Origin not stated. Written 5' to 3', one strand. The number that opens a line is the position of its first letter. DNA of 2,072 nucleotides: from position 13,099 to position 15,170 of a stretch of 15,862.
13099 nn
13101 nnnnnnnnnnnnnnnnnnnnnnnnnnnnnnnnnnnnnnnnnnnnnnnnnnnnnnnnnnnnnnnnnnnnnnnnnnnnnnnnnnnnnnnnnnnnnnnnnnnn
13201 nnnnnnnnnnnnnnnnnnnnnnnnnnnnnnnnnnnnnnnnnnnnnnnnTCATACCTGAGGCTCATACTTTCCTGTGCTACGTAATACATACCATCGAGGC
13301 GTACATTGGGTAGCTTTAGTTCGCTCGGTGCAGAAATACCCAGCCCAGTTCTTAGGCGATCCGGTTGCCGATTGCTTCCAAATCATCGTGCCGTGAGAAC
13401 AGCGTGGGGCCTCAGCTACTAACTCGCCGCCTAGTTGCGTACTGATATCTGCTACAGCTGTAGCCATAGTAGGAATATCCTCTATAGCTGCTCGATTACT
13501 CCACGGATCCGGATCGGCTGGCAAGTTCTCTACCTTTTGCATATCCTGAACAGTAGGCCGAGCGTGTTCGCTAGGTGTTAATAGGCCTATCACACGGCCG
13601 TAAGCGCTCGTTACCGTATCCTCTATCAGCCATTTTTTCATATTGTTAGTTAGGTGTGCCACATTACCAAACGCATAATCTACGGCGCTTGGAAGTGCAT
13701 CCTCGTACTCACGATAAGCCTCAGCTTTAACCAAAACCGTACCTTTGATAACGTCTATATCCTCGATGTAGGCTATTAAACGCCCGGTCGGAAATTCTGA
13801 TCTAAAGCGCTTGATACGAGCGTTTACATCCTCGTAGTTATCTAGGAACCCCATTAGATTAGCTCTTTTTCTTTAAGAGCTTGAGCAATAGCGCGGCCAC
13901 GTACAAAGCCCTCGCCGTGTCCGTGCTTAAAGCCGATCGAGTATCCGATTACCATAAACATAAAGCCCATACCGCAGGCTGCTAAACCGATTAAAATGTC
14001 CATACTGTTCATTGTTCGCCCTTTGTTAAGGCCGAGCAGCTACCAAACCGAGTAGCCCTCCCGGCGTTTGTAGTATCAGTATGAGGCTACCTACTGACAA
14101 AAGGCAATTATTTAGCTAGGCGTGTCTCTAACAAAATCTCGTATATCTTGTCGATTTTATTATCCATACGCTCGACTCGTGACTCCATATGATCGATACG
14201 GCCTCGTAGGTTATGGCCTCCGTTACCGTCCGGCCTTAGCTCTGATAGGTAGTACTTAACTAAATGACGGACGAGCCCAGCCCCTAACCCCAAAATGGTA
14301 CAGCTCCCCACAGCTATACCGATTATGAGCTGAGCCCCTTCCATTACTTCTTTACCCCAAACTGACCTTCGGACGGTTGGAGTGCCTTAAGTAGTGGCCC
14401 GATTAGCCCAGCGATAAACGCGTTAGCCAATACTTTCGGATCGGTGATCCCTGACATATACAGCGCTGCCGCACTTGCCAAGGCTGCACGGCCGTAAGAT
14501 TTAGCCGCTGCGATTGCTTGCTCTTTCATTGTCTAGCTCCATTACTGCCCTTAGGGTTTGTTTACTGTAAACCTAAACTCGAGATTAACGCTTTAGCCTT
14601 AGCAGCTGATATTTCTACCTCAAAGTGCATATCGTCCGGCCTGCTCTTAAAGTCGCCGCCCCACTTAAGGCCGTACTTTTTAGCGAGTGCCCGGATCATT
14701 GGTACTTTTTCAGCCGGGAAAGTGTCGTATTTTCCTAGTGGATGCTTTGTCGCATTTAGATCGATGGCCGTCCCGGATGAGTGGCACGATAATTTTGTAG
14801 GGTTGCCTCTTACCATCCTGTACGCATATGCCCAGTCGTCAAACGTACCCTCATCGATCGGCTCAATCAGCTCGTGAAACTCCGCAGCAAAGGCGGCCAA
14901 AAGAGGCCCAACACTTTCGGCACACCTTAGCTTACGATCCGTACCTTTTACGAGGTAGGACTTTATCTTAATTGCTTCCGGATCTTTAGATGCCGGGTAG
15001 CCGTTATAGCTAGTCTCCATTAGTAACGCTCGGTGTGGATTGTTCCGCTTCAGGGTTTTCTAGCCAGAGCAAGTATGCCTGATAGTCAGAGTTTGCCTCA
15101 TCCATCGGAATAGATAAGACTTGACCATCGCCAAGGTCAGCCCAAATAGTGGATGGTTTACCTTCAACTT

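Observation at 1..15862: Minimal one-strand tailed-phage genome with no recognisable replication, recombination-control, lysogeny or small-terminase genes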

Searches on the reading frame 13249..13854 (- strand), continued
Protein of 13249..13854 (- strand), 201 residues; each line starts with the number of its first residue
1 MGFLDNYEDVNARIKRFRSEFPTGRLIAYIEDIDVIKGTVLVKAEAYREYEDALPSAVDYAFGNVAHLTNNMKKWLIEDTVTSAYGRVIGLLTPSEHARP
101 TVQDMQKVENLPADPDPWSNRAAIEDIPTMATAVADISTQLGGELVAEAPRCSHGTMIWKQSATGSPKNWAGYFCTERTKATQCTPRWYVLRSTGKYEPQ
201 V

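Call 60: fold_search(model_id=the predicted structure, library=viral)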
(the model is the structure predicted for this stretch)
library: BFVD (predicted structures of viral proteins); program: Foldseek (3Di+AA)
matches with E <= 10: 687; with E <= 0.001: 26
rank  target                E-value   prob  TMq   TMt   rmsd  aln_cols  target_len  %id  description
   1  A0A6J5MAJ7            6.1e-20  1.00  0.47  0.48  16.5       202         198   38  Uncharacterized protein [uncultured Caudovirales phage]
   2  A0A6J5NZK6            6.8e-14  1.00  0.44  0.50  17.9       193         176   30  Uncharacterized protein [uncultured Caudovirales phage]
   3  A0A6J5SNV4            9.9e-13  1.00  0.44  0.45  14.3       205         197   21  Uncharacterized protein [uncultured Caudovirales phage]
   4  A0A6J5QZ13            2.0e-11  1.00  0.30  0.32  19.4       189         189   32  Uncharacterized protein [uncultured Caudovirales phage]
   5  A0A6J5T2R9            6.7e-10  1.00  0.31  0.28  23.6       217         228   25  Essential recombination function protein [uncultured Caudovirales phage]
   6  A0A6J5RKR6            1.3e-09  1.00  0.39  0.41  23.1       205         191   23  Uncharacterized protein [uncultured Caudovirales phage]
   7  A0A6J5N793            1.7e-09  1.00  0.42  0.39  20.2       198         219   26  Uncharacterized protein [uncultured Caudovirales phage]
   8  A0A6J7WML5            7.9e-08  1.00  0.48  0.54   8.6       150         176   26  Uncharacterized protein [uncultured Caudovirales phage]
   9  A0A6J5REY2            1.1e-07  1.00  0.42  0.43  15.1       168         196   23  Uncharacterized protein [uncultured Caudovirales phage]
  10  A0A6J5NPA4            1.0e-06  1.00  0.44  0.42  10.8       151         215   24  Uncharacterized protein [uncultured Caudovirales phage]
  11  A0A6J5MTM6            1.3e-06  1.00  0.42  0.53   1.5        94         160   34  Uncharacterized protein [uncultured Caudovirales phage]
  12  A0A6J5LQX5            3.0e-06  1.00  0.43  0.50  10.1       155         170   23  Uncharacterized protein [uncultured Caudovirales phage]
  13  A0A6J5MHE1            3.2e-06  1.00  0.38  0.75   2.8        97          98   25  Uncharacterized protein (Fragment) [uncultured Caudovirales phage]
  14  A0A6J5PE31            1.6e-05  1.00  0.40  0.39  17.8       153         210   21  Uncharacterized protein [uncultured Caudovirales phage]
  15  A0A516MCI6            6.4e-05  1.00  0.38  0.29  15.7       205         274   20  (no name in the UniProt tables at hand)
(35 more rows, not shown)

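Call 62: search_protein_families(library=pfam, alignment_id=A3, max_evalue=0.01)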
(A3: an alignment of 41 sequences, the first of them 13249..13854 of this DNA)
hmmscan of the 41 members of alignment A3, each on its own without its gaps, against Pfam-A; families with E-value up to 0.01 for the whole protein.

A. member 1, window:13249-13854:- (201 aa): 1 family
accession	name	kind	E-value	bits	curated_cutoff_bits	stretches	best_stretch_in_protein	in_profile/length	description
PF25690.1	Phage_gp49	-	0.0019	18.7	27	1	150-188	149-186/191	Mycobacteriophage L5/D29 gene 49 protein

B. families by the number of members that match (of 41 scanned): 2 families
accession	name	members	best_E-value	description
PF25690.1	Phage_gp49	9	1.4e-07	Mycobacteriophage L5/D29 gene 49 protein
PF13635.12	DUF4143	1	1.6e-12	Domain of unknown function (DUF4143)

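Call 63: search_protein_families(library=phrogs, alignment_id=A3, max_evalue=0.001)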
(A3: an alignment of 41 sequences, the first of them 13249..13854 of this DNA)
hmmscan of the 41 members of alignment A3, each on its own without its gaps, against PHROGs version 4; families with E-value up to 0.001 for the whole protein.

A. member 1, window:13249-13854:- (201 aa): 3 families
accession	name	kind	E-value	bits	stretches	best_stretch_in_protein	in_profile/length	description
phrog_11717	-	unknown function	7.5e-12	46.4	1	4-109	27-128/208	-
phrog_23738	-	unknown function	9e-11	42.7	1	5-117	8-120/198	-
phrog_364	-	DNA, RNA and nucleotide metabolism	0.00091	20.5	1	148-189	143-185/188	ribonucleoside reductase class II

B. families by the number of members that match (of 41 scanned): 5 families
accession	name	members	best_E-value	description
phrog_23738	-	37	3.3e-51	-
phrog_11717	-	36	3.9e-60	-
phrog_364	-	6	4.1e-08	ribonucleoside reductase class II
phrog_25359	-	1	6.1e-09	-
phrog_6032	-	1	0.00081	-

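Call 70: get_annotated_region(hit=H56, flank=4000)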
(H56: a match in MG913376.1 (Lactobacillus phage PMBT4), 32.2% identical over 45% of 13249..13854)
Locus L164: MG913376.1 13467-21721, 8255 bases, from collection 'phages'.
description: Lactobacillus phage PMBT4, complete genome.
organism: Lactobacillus phage PMBT4 (NCBI taxid 2099651)
taxonomy: Viruses; Duplodnaviria; Heunggongvirae; Uroviricota; Caudoviricetes; Cequinquevirus
host: Lactobacillus delbrueckii subsp. bulgaricus 21:328; source: Nono; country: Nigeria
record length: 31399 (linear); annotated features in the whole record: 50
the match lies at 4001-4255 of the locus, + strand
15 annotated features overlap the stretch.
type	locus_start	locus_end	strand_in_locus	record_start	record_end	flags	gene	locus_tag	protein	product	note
CDS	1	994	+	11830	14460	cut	-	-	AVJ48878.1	glycerophosphoryl diester phosphodiesterase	-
CDS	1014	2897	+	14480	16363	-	-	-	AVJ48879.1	antireceptor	-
CDS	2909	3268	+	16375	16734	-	-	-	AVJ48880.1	hypothetical protein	-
CDS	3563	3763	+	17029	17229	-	-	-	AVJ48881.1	hypothetical protein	-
CDS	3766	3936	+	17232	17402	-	-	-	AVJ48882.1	hypothetical protein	-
CDS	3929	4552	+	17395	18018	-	-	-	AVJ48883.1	hypothetical protein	-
CDS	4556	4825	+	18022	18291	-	-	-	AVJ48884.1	hypothetical protein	-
CDS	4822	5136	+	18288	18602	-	-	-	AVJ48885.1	hypothetical protein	-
CDS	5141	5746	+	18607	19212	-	-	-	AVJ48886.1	hypothetical protein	-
CDS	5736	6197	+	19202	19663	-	-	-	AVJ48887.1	single-stranded DNA-binding protein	-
CDS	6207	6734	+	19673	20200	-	-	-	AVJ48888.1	hypothetical protein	-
CDS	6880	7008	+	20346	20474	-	-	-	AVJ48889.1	hypothetical protein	-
CDS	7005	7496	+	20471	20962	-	-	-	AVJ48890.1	HNH homing endonuclease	-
CDS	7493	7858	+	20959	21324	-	-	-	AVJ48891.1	hypothetical protein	prophage Lp2 protein 24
CDS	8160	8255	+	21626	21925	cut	-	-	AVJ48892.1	hypothetical protein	-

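Call 71: search_protein_families(library=pfam, max_evalue=0.01, proteins=[P0321, P0328, P0337, P0345, P0371, P0332, P0312, P0030, P0277, P0300])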
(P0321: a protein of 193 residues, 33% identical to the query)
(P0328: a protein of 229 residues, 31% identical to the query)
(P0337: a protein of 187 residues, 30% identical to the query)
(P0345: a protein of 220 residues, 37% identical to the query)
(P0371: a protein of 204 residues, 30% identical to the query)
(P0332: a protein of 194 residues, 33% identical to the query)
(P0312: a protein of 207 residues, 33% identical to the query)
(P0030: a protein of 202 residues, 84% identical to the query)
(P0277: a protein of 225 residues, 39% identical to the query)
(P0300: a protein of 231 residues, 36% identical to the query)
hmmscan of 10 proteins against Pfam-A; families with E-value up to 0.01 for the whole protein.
P0321 (193 aa): 1 family
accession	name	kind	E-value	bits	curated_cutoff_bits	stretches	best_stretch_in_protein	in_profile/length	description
PF25690.1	Phage_gp49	-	9.5e-07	29.5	27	1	141-180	149-186/191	Mycobacteriophage L5/D29 gene 49 protein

P0328 (229 aa): 0 families

P0337 (187 aa): 1 family
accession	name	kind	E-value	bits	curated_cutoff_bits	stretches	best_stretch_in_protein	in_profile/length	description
PF25690.1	Phage_gp49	-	7.3e-13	49.5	27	1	147-186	150-187/191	Mycobacteriophage L5/D29 gene 49 protein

P0345 (220 aa): 1 family
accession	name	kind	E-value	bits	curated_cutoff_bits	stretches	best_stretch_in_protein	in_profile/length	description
PF25690.1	Phage_gp49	-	0.002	18.7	27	1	165-205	149-186/191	Mycobacteriophage L5/D29 gene 49 protein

P0371 (204 aa): 1 family
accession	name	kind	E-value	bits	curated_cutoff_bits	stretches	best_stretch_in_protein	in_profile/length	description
PF25690.1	Phage_gp49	-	8.1e-08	33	27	1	146-184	149-186/191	Mycobacteriophage L5/D29 gene 49 protein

P0332 (194 aa): 1 family
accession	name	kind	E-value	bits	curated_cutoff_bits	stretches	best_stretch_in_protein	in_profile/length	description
PF25690.1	Phage_gp49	-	1e-10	42.4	27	1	151-190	150-187/191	Mycobacteriophage L5/D29 gene 49 protein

P0312 (207 aa): 1 family
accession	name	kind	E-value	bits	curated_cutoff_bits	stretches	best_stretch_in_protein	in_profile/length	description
PF25690.1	Phage_gp49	-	0.0044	17.6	27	0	154-192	146-185/191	Mycobacteriophage L5/D29 gene 49 protein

P0030 (202 aa): 1 family
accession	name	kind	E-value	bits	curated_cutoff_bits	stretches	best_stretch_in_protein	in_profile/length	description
PF25690.1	Phage_gp49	-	2.2e-08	34.9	27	1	151-189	150-186/191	Mycobacteriophage L5/D29 gene 49 protein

P0277 (225 aa): 0 families

P0300 (231 aa): 1 family
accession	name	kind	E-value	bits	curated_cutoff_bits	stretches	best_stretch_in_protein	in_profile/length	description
PF25690.1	Phage_gp49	-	7.8e-07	29.8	27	1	173-215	148-188/191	Mycobacteriophage L5/D29 gene 49 protein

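Call 110: find_encoding_contigs(protein=P0328, flank=8000, max_places=3)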
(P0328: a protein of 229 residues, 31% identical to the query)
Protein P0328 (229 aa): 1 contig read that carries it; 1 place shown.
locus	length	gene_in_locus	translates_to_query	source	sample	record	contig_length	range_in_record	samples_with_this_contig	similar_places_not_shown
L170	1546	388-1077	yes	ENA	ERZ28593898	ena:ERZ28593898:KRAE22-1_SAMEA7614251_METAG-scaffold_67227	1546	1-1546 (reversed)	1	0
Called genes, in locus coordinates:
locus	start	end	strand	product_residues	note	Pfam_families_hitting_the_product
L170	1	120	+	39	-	?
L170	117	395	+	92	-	PF19905:DUF6378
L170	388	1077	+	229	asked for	PF27148:Slr1353_N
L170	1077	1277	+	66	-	-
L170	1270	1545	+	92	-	?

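Call 111: find_encoding_contigs(protein=P0337, flank=10000, max_places=2)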
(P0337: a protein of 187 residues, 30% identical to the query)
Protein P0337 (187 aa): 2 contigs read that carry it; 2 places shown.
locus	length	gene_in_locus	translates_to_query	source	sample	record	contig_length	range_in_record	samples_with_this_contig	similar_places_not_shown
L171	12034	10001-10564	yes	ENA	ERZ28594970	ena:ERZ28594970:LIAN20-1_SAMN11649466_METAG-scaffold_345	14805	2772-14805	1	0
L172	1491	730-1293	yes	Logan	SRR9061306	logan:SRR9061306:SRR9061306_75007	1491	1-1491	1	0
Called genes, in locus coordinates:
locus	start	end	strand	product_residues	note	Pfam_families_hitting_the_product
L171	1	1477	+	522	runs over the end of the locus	PF04586:Peptidase_S78, PF05065:Phage_capsid, PF25209:Phage_capsid_4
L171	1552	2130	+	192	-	-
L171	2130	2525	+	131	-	-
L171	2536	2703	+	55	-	-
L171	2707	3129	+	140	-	-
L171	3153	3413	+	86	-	-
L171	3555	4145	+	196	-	-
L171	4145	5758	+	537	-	-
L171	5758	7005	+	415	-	-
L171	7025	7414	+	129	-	-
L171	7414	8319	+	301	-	-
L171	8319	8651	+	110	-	-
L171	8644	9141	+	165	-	PF13539:Peptidase_M15_4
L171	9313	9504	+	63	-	-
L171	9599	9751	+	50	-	-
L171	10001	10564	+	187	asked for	PF27148:Slr1353_N, PF25690:Phage_gp49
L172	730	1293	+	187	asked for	PF27148:Slr1353_N, PF25690:Phage_gp49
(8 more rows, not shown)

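Call 112: find_encoding_contigs(protein=P0345, flank=10000, max_places=2)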
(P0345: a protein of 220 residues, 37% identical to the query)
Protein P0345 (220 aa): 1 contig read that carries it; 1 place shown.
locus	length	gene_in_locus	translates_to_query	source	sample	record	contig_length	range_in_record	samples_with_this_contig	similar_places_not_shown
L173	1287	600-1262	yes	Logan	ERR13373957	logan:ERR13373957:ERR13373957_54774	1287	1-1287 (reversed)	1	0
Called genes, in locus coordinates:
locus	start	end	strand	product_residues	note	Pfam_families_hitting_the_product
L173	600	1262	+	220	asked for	PF27148:Slr1353_N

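Call 113: find_encoding_contigs(protein=P0321, flank=10000, max_places=2)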
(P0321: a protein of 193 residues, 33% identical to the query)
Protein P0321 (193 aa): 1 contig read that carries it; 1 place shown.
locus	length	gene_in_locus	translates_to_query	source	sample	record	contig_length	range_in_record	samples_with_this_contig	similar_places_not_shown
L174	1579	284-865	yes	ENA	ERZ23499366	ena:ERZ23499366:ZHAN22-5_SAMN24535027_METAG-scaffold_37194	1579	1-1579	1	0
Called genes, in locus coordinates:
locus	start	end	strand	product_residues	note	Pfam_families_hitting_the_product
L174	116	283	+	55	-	-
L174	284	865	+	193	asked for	PF25690:Phage_gp49 (weak)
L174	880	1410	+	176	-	-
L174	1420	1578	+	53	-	?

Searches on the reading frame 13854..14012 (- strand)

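Call 8: search_protein_families(library=pfam, max_evalue=0.1, proteins=[window:13854-14012:-])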
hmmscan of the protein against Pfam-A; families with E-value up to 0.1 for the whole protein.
window:13854-14012:- (52 aa): 0 families

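Call 9: search_protein_families(library=phrogs, max_evalue=0.1, proteins=[window:13854-14012:-])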
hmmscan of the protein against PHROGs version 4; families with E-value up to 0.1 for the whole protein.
window:13854-14012:- (52 aa): 0 families

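Call 40: search_protein_families(library=pfam, max_evalue=1, proteins=[window:13854-14012:-])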
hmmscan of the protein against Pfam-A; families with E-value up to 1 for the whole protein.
window:13854-14012:- (52 aa): 0 families

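Call 58: search_protein_families(library=ncbifam, max_evalue=1, proteins=[window:13854-14012:-])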
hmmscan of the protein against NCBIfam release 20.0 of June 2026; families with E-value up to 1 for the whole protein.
window:13854-14012:- (52 aa): 1 family
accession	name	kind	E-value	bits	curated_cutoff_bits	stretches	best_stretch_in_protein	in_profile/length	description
NF049944.1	TonB_dep_PUIUD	equivalog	0.2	9.9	850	1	14-40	200-226/686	TonB-dependent receptor, PUIUD motif-type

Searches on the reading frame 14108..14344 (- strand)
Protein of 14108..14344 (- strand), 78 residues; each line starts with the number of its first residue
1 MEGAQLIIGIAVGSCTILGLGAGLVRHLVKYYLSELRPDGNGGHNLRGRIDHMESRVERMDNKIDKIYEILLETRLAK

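Call 40: search_protein_families(library=pfam, max_evalue=1, proteins=[window:14108-14344:-])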
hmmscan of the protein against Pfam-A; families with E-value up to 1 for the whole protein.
window:14108-14344:- (78 aa): 1 family
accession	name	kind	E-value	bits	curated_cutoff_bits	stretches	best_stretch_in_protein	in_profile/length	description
PF06825.17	HSBP1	-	0.038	14.3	28.6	1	45-67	24-46/51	Heat shock factor binding protein 1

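Call 41: search_protein_families(library=phrogs, max_evalue=1, proteins=[window:14108-14344:-])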
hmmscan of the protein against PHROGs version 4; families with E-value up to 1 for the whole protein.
window:14108-14344:- (78 aa): 6 families
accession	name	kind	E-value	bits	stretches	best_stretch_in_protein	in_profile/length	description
phrog_9869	-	unknown function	0.00036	21.5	1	28-63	61-94/98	-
phrog_1009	-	unknown function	0.07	14.2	1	11-69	11-69/103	-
phrog_12015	-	unknown function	0.081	13.5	1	45-71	130-159/165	-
phrog_11953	-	DNA, RNA and nucleotide metabolism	0.2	12.4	1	46-69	19-42/154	exonuclease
phrog_32850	-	unknown function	0.29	12.7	1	42-70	33-62/73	-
phrog_1103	-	unknown function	0.5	11.5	1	46-66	24-43/80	-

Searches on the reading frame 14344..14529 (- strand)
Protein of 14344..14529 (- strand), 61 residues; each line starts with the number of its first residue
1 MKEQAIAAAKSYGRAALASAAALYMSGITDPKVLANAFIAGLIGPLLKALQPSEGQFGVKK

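Call 40: search_protein_families(library=pfam, max_evalue=1, proteins=[window:14344-14529:-])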
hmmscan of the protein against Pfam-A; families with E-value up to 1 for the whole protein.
window:14344-14529:- (61 aa): 0 families

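Call 41: search_protein_families(library=phrogs, max_evalue=1, proteins=[window:14344-14529:-])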
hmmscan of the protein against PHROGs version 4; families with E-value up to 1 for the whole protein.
window:14344-14529:- (61 aa): 1 family
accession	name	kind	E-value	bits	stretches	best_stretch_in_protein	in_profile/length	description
phrog_37724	-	unknown function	0.0029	18.8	1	3-58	13-68/72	-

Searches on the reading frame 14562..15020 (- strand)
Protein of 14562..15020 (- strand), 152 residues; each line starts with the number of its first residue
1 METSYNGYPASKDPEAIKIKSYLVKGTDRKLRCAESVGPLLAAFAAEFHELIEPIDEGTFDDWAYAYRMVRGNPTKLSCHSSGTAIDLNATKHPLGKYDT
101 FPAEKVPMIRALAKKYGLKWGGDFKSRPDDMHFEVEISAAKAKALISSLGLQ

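Call 40: search_protein_families(library=pfam, max_evalue=1, proteins=[window:14562-15020:-])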
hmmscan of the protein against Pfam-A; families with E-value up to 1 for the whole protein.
window:14562-15020:- (152 aa): 1 family
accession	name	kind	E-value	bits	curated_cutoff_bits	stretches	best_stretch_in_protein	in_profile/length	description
PF13539.11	Peptidase_M15_4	-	1.8e-14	54.5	25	1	73-135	3-70/70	D-alanyl-D-alanine carboxypeptidase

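Call 41: search_protein_families(library=phrogs, max_evalue=1, proteins=[window:14562-15020:-])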
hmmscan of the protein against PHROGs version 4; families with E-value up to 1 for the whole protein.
window:14562-15020:- (152 aa): 9 families
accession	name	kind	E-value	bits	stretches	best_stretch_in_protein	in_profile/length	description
phrog_1512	-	lysis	5.9e-20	73.5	1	38-142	44-141/314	endolysin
phrog_317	-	lysis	4.4e-12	46.9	1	41-134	37-134/492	endolysin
phrog_2649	-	lysis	6.5e-10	40.3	1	68-139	66-131/261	endolysin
phrog_6523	-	lysis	5.9e-08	33.8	1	75-140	69-134/255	endolysin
phrog_26250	-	lysis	1.4e-07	31.8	1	35-141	35-139/530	endolysin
phrog_5115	-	moron, auxiliary metabolic gene and host takeover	4.6e-07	30.4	1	75-139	61-125/283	ferredoxin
phrog_465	-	lysis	7.2e-07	29.8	1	75-140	99-170/292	endolysin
phrog_15351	-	lysis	4.4e-05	23.9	1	78-135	78-136/289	endolysin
phrog_1768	-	lysis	6e-05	21.8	1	73-140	973-1043/1577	endolysin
